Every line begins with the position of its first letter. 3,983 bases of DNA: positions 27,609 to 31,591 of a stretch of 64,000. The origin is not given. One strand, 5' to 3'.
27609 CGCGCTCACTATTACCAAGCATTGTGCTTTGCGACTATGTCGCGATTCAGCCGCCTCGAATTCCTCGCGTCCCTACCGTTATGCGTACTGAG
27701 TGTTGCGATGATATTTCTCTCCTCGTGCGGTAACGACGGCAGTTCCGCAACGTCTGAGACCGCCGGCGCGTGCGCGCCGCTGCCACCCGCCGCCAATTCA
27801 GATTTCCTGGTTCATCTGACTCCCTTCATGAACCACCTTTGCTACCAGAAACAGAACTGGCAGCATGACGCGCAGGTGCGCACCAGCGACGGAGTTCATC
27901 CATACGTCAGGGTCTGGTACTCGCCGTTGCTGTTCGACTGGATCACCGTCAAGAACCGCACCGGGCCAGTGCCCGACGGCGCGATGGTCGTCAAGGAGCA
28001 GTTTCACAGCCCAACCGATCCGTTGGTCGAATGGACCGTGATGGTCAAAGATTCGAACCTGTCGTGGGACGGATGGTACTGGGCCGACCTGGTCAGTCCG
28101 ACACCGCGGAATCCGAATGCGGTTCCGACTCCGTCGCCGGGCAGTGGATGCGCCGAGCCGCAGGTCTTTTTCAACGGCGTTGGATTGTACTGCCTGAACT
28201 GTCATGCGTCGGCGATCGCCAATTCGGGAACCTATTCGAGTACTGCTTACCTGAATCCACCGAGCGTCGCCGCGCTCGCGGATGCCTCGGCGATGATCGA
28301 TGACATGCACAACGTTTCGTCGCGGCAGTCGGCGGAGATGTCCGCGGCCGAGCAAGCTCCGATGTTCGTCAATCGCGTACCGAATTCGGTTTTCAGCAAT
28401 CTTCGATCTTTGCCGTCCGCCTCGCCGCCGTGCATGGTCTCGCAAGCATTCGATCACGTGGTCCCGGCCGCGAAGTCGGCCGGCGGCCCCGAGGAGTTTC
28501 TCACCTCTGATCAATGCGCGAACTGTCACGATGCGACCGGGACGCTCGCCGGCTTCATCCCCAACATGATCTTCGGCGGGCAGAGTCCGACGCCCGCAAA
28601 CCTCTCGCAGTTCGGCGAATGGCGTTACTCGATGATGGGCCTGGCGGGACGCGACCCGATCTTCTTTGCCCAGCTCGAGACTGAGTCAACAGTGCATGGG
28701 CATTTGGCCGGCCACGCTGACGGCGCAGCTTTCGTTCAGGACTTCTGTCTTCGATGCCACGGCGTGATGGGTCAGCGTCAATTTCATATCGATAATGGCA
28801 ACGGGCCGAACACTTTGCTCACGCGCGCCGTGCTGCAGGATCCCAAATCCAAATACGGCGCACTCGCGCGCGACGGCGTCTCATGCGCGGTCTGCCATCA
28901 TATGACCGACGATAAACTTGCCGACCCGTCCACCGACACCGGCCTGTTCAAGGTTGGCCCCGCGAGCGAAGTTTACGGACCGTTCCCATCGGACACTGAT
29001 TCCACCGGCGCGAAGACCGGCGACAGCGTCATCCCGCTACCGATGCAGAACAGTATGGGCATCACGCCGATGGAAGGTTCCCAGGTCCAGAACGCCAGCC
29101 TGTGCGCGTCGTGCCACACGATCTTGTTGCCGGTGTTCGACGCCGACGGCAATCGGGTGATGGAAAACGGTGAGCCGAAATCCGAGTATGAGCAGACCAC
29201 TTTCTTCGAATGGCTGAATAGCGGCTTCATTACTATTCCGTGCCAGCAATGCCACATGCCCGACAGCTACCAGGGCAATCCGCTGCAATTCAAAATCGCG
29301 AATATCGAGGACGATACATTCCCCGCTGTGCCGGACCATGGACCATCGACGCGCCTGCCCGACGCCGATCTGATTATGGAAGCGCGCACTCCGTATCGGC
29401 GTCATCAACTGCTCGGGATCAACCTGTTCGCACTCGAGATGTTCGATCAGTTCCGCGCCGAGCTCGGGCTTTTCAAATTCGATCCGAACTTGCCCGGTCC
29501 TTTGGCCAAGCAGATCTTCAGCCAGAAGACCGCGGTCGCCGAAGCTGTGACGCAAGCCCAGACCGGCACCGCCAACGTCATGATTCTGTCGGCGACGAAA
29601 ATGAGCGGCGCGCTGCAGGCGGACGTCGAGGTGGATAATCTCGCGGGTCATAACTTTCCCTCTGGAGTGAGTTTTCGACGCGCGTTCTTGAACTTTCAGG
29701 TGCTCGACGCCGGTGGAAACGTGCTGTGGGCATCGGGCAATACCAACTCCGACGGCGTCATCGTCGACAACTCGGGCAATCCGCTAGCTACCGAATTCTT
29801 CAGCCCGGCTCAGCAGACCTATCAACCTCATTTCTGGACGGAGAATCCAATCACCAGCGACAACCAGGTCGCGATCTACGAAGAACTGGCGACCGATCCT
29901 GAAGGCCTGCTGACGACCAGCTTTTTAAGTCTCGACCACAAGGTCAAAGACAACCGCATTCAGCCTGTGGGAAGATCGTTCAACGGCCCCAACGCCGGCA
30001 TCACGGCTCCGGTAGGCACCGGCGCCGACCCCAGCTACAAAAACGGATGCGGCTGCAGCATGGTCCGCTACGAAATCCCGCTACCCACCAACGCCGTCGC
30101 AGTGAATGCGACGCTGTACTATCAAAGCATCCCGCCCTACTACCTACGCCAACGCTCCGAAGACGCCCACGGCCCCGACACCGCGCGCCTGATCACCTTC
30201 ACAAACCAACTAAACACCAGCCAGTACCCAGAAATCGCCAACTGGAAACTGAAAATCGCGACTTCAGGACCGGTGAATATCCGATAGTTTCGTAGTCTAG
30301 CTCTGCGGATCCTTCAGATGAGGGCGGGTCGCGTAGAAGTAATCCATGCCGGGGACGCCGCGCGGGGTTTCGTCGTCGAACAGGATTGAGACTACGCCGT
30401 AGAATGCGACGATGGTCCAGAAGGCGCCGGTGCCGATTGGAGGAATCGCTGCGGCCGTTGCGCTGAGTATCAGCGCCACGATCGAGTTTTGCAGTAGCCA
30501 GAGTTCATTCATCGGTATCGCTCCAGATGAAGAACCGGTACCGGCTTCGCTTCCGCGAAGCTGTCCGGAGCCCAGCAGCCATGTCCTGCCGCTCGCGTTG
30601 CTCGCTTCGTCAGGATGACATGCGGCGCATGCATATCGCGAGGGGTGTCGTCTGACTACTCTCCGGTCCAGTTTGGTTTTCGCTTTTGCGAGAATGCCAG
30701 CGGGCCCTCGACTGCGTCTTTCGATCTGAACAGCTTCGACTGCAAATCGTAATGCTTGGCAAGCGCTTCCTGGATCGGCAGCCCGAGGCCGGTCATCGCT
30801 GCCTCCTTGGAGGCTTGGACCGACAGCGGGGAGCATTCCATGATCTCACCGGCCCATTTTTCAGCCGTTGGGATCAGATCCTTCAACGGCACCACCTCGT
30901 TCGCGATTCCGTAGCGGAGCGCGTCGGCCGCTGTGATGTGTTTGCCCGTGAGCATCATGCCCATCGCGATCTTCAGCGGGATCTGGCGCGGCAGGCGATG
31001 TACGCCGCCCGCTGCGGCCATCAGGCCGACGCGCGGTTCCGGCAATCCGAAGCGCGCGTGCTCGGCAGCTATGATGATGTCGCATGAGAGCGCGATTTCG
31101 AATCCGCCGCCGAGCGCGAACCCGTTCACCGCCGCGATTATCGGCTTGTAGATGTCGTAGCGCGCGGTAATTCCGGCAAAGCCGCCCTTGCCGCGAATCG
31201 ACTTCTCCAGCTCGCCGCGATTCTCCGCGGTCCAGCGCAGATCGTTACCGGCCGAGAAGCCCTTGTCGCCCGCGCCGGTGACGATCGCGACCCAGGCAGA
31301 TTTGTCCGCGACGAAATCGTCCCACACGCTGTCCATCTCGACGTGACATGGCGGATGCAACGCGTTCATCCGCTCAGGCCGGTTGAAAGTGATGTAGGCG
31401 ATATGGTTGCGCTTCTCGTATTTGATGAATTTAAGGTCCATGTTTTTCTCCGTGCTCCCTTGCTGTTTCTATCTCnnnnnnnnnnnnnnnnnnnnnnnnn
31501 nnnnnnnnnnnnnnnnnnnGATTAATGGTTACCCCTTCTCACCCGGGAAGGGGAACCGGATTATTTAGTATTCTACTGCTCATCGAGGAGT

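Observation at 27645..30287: Stand-alone ~880-aa lipoprotein multihaem cytochrome c (6 CxxCH) flanked by hydrolases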

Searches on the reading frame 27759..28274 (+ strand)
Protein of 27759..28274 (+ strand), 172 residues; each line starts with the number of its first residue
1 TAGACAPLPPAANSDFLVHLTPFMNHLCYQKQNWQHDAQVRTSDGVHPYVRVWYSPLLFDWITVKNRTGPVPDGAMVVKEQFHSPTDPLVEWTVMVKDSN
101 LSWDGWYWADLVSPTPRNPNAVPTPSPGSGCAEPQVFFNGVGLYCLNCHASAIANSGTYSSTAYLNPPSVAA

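Call 42: search_solved_structures(query=A2, max_evalue=10, show_alignments=3)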
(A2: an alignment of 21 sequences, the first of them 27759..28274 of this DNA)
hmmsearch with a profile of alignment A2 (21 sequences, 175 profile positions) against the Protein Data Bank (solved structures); distinct sequences matched with E-value up to 10: 4.
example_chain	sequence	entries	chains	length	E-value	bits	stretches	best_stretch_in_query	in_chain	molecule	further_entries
6nrw_B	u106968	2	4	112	0.41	13.7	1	60-118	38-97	Dpr-interacting protein eta, isoform B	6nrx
9hrk_A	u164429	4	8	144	0.57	13.3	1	64-131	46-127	Cytochrome P460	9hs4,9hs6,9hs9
1jni_A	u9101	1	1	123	0.64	13.1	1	136-170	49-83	DIHEME CYTOCHROME C NAPB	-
6hiu_B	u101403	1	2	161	0.72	12.9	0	64-131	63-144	Cytochrome P460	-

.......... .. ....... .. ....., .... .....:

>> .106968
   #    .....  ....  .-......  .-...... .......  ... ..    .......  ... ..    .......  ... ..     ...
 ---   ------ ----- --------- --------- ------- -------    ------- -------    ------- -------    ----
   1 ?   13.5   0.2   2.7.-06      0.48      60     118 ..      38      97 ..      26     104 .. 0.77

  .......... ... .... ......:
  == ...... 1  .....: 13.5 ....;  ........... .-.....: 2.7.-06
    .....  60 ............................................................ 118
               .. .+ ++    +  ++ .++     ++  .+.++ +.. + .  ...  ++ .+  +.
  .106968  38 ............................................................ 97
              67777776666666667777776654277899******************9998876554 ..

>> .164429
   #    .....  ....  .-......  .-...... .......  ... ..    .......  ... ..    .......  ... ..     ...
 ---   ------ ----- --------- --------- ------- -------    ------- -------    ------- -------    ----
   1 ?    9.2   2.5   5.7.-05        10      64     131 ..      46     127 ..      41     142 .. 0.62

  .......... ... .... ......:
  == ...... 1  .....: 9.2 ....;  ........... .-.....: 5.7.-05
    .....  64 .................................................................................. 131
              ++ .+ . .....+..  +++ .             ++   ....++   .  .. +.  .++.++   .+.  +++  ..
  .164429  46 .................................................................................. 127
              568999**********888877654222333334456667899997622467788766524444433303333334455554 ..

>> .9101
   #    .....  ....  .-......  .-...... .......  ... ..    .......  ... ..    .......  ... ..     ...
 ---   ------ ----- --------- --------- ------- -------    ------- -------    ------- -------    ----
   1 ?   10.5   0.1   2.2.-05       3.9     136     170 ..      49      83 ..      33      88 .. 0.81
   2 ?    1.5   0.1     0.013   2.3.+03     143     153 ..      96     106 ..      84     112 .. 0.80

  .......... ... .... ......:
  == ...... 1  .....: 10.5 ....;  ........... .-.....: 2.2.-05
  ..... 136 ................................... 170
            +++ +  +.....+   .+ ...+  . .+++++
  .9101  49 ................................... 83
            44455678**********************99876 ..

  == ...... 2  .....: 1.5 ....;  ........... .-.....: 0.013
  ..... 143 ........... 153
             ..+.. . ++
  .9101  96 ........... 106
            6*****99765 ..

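Call 45: predict_structure(alignment_id=A2)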
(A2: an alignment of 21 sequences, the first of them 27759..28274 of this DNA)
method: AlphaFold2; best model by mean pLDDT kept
length: 172 residues; sequences in the alignment: 21
mean_pLDDT: 65.9   pTM: 0.70
mean pLDDT of the five models: 65.9, 64.4, 62.6, 60.1, 58.2
residues with pLDDT >= 90: 14; 70-90: 76; 50-70: 31; < 50: 51
segments of 3 or more residues with pLDDT < 50: 41-46, 123-137, 139-161, 167-172
pLDDT, mean of each block of 10 residues (from residue 1): 82 81 89 76 53 87 79 85 77 80 64 61 42 42 43 38 49 30
secondary structure, 60 per line:
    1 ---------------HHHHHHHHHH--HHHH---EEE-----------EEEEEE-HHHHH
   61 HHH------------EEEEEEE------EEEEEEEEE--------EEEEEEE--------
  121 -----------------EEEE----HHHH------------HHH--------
elements in order: H16-25 H28-31 E35-37 E49-54 H56-63 E76-82 E89-97 E106-112 E138-141 H146-149

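Call 50: fold_search(model_id=the predicted structure, library=pdb)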
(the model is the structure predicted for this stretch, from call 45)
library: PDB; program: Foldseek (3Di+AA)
matches with E <= 10: 147; with E <= 0.001: 0
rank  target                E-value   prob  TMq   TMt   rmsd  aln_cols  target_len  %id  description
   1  7ead                  5.7e-02  0.99  0.40  0.50   3.9        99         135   16  Crystal structure of beta-sheet cytochrome c prime from Thermus thermophilus. (released 2022-03-09)
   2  4gsl_C                2.0e+00  0.01  0.11  0.11  16.1       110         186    7  Crystal structure of an Atg7-Atg3 crosslinked complex (released 2012-11-14)
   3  9o91_A                2.2e+00  0.04  0.16  0.22   4.9        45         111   16  Structure of IKZF2:CRBN:Compound 5 ternary structure (released 2025-07-09)
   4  4orf                  2.5e+00  0.06  0.25  0.15  10.9       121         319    8  cAMP-binding acyltransferase from Mycobacterium smegmatis, mutant R95K (released 2014-04-30)
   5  8x2z_K                2.7e+00  0.05  0.22  0.14  10.5       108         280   10  The class2 of piccolo NuA4 bound to the H2A.Z nucleosome complex at harboring state (released 2025-03-19)
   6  4r8o_A                2.7e+00  0.04  0.19  0.29  13.1        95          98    9  Crystal structure of a DUF3836 family protein (BVU_1206) from Bacteroides vulgatus ATCC 8482 at 2.50 A resolution (released 2014-09-17)
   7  9nr3_B                2.9e+00  0.04  0.16  0.09   4.4        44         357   16  CRBN-DDB1 in complex with GLUL-cN (released 2026-01-07)
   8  9lry_C                2.9e+00  0.03  0.20  0.16   7.8       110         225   11  Straight and symmetrical filament of the spirochete periplasmic flagella of Leptospira biflexa (released 2025-12-24)
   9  1yqf_A                3.0e+00  0.10  0.23  0.22   4.7        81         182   15  Hypothetical protein from leishmania major unknown function sequence homologue to human p32 protein (released 2005-02-22)
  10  8hi7_A                3.0e+00  0.03  0.15  0.10  12.6        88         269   10  Crystal structure of a holoenzyme TglHI with two Fe irons for Pseudomonas syringae Peptidyl (S) 2-mercaptoglycine bios (released 2023-08-23)
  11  9dom_G                3.2e+00  0.03  0.16  0.22   4.9        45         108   16  PVTX-405: A Potent, Highly Selective, and Orally Efficacious Molecular Glue Degrader of IKZF2 for Cancer Immunotherapy (released 2025-05-14)
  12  8smf_G                3.2e+00  0.03  0.14  0.22   9.2        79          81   18  Structure of SPO1 phage Tad2 in complex with 1''-3' gcADPR (released 2023-11-22)
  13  5yiz_M                3.2e+00  0.02  0.17  0.26  11.1        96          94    8  Mouse Cereblon thalidomide binding domain complexed with racemic thalidomide (released 2018-02-07)
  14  9ggc_C                3.2e+00  0.01  0.14  0.08  16.3       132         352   12  Structure of the G848S mutant of human mitochondrial DNA polymerase gamma (released 2025-04-16)
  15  3fb3_A                3.4e+00  0.05  0.17  0.20  11.1        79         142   11  Crystal Structure of Trypanosoma Brucei Acetyltransferase, Tb11.01.2886 (released 2008-11-25)
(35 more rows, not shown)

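Call 84: search_solved_structures(query=A3, max_evalue=10, show_alignments=4)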
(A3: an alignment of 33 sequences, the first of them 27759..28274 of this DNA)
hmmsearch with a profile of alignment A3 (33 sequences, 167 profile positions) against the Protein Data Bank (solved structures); distinct sequences matched with E-value up to 10: 20.
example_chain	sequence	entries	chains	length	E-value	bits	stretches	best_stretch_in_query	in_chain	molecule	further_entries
9hrk_A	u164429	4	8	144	4.7e-07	32.9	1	73-162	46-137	Cytochrome P460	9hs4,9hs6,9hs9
6hiu_B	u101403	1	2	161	6.5e-07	32.4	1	73-162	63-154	Cytochrome P460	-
7zqz_A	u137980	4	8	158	0.0022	21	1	73-165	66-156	Cytochrome c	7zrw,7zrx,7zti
9htv_A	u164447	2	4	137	0.0024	20.8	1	73-165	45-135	Cytochrome c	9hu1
6hih_A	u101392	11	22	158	0.0037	20.2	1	73-165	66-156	Cytochrome c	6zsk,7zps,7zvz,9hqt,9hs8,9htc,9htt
7zs4_A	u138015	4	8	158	0.0037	20.2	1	73-165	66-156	Cytochrome c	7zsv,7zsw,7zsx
6amg_A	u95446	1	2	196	0.014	18.4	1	70-163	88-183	Cytochrome P460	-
6e0y_A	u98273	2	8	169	0.02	17.8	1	70-163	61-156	Cytochrome P460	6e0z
6e0x_A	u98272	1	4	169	0.024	17.6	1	70-163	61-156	Cytochrome P460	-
6e17_A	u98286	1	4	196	0.036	17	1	70-163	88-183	Cytochrome P460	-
6nrw_B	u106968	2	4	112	0.047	16.6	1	69-132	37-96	Dpr-interacting protein eta, isoform B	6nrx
6eg0_B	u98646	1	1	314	0.31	14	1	70-132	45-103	Dpr-interacting protein eta, isoform B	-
6w6n_A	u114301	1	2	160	0.51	13.3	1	70-163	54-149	Cytochrome P460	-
8snh_G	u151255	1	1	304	0.82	12.6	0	132-162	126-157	Cbb3-type cytochrome c oxidase subunit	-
8smr_G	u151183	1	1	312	0.91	12.4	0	135-154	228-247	Cbb3-type cytochrome c oxidase subunit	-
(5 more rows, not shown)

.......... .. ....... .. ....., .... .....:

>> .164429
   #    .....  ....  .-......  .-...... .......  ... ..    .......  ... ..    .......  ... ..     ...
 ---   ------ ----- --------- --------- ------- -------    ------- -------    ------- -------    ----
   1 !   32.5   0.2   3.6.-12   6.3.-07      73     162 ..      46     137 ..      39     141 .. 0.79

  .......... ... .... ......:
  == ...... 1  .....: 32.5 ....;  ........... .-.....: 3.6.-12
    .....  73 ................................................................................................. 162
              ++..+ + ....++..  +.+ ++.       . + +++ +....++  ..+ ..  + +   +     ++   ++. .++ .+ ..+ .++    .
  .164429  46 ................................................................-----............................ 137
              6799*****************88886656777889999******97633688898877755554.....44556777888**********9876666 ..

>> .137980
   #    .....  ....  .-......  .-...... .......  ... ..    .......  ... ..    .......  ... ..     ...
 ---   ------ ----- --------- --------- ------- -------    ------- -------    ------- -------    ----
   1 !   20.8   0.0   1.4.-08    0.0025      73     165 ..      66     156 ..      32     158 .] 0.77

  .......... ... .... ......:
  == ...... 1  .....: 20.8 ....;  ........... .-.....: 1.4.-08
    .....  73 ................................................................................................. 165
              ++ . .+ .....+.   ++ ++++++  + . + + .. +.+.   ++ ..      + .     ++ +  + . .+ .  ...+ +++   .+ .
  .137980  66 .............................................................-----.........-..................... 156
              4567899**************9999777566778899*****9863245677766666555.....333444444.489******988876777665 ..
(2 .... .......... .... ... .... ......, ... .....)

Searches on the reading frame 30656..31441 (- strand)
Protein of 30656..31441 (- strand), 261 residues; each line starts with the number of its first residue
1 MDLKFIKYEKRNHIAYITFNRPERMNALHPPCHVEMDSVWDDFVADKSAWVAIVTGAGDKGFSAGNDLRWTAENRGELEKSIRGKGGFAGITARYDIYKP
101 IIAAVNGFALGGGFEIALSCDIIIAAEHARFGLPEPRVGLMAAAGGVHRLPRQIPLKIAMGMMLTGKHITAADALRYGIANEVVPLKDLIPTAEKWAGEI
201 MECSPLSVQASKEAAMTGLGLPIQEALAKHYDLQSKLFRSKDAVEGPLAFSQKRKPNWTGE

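Call 9: search_protein_families(library=pfam, proteins=[window:30656-31441:-], max_evalue=0.01)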
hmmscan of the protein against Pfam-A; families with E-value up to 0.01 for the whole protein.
window:30656-31441:- (261 aa): 2 families
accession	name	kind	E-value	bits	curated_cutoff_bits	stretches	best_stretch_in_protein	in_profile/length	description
PF00378.25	ECH_1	-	1.1e-65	221.9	27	1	10-260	2-250/251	Enoyl-CoA hydratase/isomerase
PF16113.10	ECH_2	-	1.4e-36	127.1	27.2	2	15-189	2-177/335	Enoyl-CoA hydratase/isomerase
